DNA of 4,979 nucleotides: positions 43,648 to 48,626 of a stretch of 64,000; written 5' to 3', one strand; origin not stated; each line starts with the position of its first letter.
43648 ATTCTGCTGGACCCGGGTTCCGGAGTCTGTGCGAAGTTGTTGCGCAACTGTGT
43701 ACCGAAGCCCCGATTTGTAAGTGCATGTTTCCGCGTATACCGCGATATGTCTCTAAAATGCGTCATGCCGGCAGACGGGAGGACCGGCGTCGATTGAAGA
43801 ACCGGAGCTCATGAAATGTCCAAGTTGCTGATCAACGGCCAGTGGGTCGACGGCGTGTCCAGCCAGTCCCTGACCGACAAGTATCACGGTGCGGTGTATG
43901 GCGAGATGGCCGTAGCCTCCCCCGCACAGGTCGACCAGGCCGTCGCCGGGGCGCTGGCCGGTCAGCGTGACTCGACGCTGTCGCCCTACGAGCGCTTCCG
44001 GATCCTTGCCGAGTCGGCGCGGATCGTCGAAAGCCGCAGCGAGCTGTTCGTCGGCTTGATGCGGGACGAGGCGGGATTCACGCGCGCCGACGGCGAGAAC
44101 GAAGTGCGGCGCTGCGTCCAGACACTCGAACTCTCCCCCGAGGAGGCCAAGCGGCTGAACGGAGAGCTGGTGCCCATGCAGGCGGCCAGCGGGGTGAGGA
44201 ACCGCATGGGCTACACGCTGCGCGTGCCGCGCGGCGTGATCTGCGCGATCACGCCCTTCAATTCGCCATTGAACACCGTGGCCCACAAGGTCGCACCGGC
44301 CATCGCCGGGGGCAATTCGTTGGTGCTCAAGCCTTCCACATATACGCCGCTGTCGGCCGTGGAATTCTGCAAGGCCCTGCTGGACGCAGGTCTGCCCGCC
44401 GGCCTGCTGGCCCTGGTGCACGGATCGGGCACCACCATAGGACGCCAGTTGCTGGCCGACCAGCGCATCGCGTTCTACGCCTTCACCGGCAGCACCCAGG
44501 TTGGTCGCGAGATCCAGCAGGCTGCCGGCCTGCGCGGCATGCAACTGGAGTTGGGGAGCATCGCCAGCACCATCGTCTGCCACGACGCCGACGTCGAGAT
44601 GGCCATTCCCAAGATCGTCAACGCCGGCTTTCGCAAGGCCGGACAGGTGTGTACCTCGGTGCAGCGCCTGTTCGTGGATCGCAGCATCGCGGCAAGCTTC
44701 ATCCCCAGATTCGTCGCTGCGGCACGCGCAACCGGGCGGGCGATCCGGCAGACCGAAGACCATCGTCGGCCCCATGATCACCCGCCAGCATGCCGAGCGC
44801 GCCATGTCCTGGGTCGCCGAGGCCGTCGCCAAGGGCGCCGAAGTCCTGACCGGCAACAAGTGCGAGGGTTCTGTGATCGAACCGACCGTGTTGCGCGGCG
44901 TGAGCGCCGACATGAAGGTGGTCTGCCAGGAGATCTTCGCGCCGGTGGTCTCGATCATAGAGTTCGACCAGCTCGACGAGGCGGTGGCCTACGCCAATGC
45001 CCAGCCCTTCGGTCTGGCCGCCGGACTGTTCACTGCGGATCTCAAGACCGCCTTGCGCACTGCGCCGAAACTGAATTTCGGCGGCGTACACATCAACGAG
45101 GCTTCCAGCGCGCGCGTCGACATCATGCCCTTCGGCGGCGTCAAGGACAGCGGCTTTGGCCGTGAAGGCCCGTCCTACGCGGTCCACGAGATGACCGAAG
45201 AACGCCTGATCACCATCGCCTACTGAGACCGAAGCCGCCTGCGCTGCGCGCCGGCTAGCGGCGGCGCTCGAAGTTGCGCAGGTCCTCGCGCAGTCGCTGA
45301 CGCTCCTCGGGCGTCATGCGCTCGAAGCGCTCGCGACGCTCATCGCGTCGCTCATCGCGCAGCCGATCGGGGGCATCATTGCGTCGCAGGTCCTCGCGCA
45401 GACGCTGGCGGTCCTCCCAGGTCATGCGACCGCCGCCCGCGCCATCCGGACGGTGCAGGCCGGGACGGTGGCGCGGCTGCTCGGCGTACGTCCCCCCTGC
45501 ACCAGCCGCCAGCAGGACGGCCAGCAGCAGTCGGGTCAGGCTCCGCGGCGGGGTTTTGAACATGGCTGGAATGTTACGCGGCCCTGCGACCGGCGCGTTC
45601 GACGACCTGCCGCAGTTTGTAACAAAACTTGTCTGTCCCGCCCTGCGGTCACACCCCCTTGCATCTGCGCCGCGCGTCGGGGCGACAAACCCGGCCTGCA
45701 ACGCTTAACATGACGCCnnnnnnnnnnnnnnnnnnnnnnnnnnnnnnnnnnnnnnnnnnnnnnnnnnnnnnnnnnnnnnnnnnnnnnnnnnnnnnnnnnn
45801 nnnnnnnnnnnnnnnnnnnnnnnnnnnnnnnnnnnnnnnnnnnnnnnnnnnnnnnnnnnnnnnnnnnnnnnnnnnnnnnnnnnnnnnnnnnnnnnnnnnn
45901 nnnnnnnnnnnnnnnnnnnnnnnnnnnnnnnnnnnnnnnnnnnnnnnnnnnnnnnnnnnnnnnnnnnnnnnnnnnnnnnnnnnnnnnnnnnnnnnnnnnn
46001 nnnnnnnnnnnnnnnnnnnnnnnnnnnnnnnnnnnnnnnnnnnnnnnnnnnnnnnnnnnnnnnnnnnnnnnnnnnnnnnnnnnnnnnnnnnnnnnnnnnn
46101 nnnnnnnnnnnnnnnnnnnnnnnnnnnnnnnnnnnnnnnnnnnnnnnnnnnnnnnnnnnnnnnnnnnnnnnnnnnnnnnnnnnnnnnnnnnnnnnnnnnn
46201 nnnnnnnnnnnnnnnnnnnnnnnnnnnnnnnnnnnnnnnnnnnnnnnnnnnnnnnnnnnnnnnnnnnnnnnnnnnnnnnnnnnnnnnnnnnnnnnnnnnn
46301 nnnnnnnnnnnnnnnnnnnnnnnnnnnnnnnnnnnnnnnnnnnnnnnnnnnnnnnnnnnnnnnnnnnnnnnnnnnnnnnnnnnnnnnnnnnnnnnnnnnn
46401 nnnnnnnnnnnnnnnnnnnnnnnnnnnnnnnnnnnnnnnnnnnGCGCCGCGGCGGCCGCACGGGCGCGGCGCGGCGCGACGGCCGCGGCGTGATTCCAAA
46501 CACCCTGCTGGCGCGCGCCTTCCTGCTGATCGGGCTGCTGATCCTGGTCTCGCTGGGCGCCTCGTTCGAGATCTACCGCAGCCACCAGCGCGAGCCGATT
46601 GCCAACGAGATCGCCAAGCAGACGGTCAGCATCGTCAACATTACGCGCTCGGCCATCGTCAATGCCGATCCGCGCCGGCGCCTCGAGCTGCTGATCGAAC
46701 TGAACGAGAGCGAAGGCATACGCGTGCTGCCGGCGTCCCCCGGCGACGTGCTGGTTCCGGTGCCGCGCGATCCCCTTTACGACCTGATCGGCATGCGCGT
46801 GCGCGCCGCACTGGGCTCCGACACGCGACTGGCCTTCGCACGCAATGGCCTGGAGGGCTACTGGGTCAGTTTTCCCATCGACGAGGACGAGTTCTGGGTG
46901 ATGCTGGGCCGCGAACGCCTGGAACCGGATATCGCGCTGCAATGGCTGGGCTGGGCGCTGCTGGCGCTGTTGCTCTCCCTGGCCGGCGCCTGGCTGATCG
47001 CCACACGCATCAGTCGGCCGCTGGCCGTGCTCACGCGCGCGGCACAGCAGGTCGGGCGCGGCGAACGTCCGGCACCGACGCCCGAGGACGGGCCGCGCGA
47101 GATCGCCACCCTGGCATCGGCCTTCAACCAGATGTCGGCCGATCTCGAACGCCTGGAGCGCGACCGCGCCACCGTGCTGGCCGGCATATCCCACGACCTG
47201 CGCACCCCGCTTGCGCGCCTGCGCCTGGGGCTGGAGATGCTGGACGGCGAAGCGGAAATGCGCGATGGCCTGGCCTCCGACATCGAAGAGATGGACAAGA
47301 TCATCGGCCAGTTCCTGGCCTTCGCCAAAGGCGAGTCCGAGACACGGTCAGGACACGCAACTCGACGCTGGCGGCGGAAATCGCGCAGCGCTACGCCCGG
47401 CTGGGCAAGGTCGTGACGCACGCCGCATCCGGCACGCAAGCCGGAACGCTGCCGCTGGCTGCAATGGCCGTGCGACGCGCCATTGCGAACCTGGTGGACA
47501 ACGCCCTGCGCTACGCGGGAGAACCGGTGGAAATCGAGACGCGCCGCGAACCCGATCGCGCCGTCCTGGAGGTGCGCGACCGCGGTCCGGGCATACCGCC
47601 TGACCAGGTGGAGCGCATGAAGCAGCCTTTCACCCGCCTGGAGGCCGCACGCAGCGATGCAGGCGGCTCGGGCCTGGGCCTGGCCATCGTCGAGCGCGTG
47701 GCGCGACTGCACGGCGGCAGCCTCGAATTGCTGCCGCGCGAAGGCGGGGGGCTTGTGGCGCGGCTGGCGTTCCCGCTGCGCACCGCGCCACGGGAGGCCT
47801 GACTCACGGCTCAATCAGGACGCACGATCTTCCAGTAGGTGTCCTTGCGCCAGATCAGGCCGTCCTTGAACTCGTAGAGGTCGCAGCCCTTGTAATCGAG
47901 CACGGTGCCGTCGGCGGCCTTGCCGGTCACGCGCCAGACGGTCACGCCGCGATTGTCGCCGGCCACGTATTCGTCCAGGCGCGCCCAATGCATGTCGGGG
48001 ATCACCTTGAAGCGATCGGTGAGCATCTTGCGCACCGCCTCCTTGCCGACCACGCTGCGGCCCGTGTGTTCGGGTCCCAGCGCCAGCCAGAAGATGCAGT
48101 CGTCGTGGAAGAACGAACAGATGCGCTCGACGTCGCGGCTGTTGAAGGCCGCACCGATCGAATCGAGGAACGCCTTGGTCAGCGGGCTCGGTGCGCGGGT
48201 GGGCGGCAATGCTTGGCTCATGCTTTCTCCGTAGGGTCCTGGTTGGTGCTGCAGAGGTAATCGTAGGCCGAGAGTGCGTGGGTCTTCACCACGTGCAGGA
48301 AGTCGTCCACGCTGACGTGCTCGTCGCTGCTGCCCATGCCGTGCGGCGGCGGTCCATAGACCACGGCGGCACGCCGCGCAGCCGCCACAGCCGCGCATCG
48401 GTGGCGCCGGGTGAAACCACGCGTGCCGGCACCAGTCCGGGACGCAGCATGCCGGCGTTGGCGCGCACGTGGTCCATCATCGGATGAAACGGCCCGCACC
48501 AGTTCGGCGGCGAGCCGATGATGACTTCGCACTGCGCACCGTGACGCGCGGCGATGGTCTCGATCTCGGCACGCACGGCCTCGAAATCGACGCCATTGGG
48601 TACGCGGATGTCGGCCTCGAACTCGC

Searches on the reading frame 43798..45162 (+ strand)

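Call 22: search_protein_families(library=ncbifam, proteins=[window:43798-45162:+], max_evalue=0.00001)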
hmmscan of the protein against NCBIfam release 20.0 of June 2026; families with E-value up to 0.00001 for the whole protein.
window:43798-45162:+ (455 aa): 44 families (the best 25 are shown)
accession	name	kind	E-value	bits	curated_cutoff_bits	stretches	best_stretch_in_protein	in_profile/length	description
NF040648.1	lactal_redase_Meth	equivalog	3.7e-68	230.6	650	1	10-310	1-299/463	lactaldehyde dehydrogenase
TIGR03250.1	PhnAcAld_DH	equivalog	3.2e-62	210.7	635.65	1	10-311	6-306/472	phosphonoacetaldehyde dehydrogenase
NF010000.0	PRK13473.1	subfamily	6.8e-56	189.9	615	1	8-312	3-307/475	aminobutyraldehyde dehydrogenase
NF042993.1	AlphKGSA_gudD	equivalog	1.1e-54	186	770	1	11-308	7-306/481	alpha-ketoglutaric semialdehyde dehydrogenase GucD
NF040792.1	glyc_ald_dh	equivalog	7.5e-54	183.4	760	1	9-310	2-304/488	D-glyceraldehyde dehydrogenase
NF006916.0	PRK09407.1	equivalog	9.4e-54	182.9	521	1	18-311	31-323/526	succinic semialdehyde dehydrogenase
TIGR01804.1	BADH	equivalog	4e-52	177.2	668.6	1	12-310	2-301/467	betaine-aldehyde dehydrogenase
NF009725.0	PRK13252.1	equivalog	1e-50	172.6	593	1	6-309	5-308/488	betaine-aldehyde dehydrogenase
NF052305.1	DioxValDhHalo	equivalog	1.5e-50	172.5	750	1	9-311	6-310/483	2,5-dioxovalerate dehydrogenase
NF007497.0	PRK10090.1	equivalog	4.9e-49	167.4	500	1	8-311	7-311/480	aldehyde dehydrogenase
NF040869.1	G3PDH_Arch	equivalog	5.2e-49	167.3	780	1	9-307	21-320/502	NADP-dependent glyceraldehyde-3-phosphate dehydrogenase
NF045736.1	PaDhStyDRhodo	equivalog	1.1e-48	166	800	1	8-311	3-312/479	phenylacetaldehyde dehydrogenase StyD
NF045735.1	PaDhStyDPseudo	equivalog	2.4e-48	165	850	1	9-308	4-312/483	phenylacetaldehyde dehydrogenase StyD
TIGR03216.1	OH_muco_semi_DH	equivalog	2.4e-48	164.9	693.25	1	11-312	4-310/481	2-hydroxymuconic semialdehyde dehydrogenase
NF047626.1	SulfactDhSafD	equivalog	1.4e-47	162.8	700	1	24-310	4-290/454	sulfoacetaldehyde dehydrogenase SafD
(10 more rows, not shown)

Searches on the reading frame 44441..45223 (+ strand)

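Call 22: search_protein_families(library=ncbifam, proteins=[window:44441-45223:+], max_evalue=0.00001)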
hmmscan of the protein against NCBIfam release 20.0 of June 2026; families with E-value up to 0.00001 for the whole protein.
window:44441-45223:+ (261 aa): 37 families (the best 25 are shown)
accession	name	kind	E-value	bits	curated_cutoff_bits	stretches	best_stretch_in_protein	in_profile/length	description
NF040648.1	lactal_redase_Meth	equivalog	2.4e-49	168.6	650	1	105-259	309-462/463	lactaldehyde dehydrogenase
NF047626.1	SulfactDhSafD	equivalog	1.3e-39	136.5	700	1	104-255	299-450/454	sulfoacetaldehyde dehydrogenase SafD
TIGR01780.1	SSADH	subfamily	6.9e-35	120.8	646.35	1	105-253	295-446/448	succinate-semialdehyde dehydrogenase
NF009725.0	PRK13252.1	equivalog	1.6e-34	119.2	593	1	104-258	318-478/488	betaine-aldehyde dehydrogenase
TIGR01804.1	BADH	equivalog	3.6e-34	118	668.6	1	105-254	311-466/467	betaine-aldehyde dehydrogenase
NF040869.1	G3PDH_Arch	equivalog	3.2e-33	115.2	780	1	100-260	328-492/502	NADP-dependent glyceraldehyde-3-phosphate dehydrogenase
NF006916.0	PRK09407.1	equivalog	3.3e-33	115.1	521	1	109-257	336-490/526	succinic semialdehyde dehydrogenase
NF010000.0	PRK13473.1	subfamily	6e-33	114.2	615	1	101-258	311-471/475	aminobutyraldehyde dehydrogenase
TIGR02299.1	HpaE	equivalog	1.2e-32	113.1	638.35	1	104-260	312-477/488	5-carboxymethyl-2-hydroxymuconate semialdehyde dehydrogenase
TIGR03250.1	PhnAcAld_DH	equivalog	2.7e-32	112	635.65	1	106-255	316-466/472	phosphonoacetaldehyde dehydrogenase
TIGR03216.1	OH_muco_semi_DH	equivalog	1.3e-30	106.5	693.25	1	100-259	313-479/481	2-hydroxymuconic semialdehyde dehydrogenase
NF045735.1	PaDhStyDPseudo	equivalog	8e-30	103.9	850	1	105-261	324-483/483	phenylacetaldehyde dehydrogenase StyD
NF006915.0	PRK09406.1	equivalog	3e-28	98.9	730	1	104-253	299-450/457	NADP-dependent succinic semialdehyde dehydrogenase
NF042989.1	AldDh_AldH_Clos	equivalog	9.6e-28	97.1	800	1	102-254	298-452/458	aldehyde dehydrogenase AldH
TIGR04284.1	aldehy_Rv0768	hypoth_equivalog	1e-27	97.3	775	1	96-258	312-477/480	aldehyde dehydrogenase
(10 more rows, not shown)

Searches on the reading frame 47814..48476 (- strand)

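Call 22: search_protein_families(library=ncbifam, proteins=[window:47814-48476:-], max_evalue=0.00001)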
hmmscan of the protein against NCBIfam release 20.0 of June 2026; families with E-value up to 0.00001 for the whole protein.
window:47814-48476:- (221 aa): 1 family
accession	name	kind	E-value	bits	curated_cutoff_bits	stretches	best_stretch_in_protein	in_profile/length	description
TIGR02096.1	TIGR02096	subfamily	7.7e-07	29.5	97.1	1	109-216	9-120/129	ketosteroid isomerase-related protein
